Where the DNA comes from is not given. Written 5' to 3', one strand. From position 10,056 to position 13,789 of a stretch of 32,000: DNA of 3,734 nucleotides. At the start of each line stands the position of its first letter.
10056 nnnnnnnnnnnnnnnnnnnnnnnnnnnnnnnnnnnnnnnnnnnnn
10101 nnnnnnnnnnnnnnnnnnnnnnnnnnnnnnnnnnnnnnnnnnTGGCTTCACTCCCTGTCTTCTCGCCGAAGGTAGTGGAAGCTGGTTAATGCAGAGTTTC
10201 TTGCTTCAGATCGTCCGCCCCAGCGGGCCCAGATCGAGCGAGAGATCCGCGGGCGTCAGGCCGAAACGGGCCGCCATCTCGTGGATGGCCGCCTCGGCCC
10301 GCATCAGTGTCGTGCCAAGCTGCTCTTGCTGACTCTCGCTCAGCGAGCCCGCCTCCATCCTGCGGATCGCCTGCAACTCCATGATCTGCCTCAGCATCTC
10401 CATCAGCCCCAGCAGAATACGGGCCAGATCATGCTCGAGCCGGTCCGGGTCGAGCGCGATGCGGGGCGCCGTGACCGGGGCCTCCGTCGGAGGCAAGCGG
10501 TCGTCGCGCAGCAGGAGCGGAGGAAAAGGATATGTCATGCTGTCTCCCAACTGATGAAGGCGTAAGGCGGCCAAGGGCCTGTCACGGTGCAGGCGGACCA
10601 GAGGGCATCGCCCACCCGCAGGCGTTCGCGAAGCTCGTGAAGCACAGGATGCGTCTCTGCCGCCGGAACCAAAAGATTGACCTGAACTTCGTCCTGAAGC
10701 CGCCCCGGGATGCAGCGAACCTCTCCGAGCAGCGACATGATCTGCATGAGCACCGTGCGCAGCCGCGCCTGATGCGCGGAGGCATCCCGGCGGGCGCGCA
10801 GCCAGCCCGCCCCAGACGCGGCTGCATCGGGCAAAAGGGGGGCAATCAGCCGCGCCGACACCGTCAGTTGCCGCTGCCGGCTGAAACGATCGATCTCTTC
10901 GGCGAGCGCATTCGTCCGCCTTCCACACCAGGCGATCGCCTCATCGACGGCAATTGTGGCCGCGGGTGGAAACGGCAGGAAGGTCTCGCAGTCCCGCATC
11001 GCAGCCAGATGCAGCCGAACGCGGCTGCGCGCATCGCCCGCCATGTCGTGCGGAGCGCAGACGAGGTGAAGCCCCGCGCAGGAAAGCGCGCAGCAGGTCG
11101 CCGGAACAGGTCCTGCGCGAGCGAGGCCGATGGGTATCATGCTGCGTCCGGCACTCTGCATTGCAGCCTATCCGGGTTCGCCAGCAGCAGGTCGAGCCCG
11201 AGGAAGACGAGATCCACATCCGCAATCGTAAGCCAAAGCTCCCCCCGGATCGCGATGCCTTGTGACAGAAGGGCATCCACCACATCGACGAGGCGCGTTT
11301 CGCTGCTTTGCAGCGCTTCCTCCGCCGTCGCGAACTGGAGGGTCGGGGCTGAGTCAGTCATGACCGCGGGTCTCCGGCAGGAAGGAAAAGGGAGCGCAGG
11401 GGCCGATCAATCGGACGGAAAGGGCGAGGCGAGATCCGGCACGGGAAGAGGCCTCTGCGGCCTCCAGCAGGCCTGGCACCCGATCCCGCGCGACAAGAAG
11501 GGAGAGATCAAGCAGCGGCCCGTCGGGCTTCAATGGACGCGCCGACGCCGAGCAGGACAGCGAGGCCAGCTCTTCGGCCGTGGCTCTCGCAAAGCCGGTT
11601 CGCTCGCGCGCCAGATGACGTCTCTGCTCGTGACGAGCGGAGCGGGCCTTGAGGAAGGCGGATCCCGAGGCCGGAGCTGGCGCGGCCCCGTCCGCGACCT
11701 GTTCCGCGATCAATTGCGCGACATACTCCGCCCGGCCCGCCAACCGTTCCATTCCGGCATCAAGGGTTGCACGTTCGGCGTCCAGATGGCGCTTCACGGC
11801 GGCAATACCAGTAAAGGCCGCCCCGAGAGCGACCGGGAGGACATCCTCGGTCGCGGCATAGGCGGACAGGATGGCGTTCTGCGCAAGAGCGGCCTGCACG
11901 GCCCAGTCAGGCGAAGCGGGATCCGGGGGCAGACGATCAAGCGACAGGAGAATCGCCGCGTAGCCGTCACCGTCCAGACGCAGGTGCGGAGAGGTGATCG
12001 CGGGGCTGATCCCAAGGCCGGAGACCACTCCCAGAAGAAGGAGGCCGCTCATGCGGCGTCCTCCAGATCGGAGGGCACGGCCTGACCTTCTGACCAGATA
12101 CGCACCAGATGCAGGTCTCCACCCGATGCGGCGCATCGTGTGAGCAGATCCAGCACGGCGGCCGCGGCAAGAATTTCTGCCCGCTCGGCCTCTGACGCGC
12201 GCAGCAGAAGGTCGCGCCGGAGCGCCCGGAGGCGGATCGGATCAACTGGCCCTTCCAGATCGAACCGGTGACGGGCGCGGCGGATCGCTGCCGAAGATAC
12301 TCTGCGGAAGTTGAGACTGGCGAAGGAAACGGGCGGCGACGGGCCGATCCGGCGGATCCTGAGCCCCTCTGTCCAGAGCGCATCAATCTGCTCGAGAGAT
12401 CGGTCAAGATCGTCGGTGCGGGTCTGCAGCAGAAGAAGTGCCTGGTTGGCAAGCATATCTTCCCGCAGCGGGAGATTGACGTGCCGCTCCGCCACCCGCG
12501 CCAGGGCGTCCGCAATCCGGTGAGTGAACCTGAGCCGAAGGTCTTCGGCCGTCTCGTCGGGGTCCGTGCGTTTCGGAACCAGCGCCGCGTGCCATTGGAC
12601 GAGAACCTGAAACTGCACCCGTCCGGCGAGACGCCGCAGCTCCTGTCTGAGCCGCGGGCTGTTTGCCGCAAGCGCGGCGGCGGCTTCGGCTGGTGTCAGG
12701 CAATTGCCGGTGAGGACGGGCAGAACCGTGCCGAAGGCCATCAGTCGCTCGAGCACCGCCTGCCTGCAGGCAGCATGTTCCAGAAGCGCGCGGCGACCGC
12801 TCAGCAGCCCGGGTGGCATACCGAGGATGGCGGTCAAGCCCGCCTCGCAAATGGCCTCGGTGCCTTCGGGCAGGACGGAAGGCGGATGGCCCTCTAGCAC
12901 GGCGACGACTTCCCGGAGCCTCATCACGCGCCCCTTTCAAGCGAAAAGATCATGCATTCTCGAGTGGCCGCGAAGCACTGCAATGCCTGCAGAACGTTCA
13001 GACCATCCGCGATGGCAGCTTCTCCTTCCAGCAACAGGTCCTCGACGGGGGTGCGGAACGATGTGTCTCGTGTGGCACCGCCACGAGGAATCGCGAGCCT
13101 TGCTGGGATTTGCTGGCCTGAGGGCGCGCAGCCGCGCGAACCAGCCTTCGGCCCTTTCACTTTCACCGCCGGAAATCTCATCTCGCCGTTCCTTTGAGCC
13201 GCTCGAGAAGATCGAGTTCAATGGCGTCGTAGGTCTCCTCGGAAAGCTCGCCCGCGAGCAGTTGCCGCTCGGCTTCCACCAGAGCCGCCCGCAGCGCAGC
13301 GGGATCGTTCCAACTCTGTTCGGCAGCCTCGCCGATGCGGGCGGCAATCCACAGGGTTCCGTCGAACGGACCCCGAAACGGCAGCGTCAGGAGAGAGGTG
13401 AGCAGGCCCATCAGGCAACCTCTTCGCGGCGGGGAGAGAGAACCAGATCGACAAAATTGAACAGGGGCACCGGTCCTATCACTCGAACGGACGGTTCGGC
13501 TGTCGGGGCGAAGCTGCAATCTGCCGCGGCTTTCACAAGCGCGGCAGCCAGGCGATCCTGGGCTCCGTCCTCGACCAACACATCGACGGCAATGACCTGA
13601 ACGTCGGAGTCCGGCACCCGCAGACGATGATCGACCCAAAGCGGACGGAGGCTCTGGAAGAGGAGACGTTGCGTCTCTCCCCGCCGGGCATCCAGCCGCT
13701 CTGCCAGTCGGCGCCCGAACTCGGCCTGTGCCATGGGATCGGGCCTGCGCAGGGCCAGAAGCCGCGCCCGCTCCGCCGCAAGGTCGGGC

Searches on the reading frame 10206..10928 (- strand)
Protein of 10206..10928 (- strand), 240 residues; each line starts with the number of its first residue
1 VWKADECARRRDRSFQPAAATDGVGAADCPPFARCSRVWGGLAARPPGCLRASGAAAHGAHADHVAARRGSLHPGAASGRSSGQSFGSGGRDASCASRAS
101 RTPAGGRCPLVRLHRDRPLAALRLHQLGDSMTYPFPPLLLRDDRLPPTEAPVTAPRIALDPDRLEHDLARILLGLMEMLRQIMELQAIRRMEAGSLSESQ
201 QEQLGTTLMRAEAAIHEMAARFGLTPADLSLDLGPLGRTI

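Call 5: search_protein_families(library=pfam, proteins=[window:10206-10928:-], max_evalue=0.01)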
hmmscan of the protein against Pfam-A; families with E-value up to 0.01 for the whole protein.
window:10206-10928:- (240 aa): 1 family
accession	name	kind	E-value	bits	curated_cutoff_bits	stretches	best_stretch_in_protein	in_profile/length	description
PF05121.17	GvpK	-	3.5e-31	107.6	25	1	156-238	1-83/85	Gas vesicle protein K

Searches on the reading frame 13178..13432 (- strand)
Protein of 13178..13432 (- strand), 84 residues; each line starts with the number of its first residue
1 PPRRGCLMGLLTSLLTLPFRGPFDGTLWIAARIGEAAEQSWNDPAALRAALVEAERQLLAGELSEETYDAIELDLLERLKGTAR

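Call 57: search_protein_families(library=pfam, proteins=[window:13178-13432:-], max_evalue=0.1)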
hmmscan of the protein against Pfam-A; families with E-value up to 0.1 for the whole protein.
window:13178-13432:- (84 aa): 1 family
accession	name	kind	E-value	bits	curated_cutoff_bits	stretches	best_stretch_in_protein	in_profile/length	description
PF05120.17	GvpG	-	1.1e-20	74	30.6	1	14-80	1-66/67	Gas vesicle protein G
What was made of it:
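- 12924..14175 (-): orf85 (12924-13181), gvpG (13178-13432) and gvpF (13411-14175). Pfam GvpG, E = 1e-20 (call 57).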

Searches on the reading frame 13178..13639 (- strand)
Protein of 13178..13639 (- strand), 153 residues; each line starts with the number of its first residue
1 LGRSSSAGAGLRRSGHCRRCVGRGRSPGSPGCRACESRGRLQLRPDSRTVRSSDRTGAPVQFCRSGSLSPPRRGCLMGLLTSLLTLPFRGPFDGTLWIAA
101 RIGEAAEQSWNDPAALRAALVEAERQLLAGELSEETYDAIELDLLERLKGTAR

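Call 5: search_protein_families(library=pfam, proteins=[window:13178-13639:-], max_evalue=0.01)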
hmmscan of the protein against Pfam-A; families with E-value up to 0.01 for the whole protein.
window:13178-13639:- (153 aa): 1 family
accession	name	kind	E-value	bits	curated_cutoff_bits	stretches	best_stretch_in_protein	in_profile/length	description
PF05120.17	GvpG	-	5.3e-20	71.8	30.6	1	83-149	1-66/67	Gas vesicle protein G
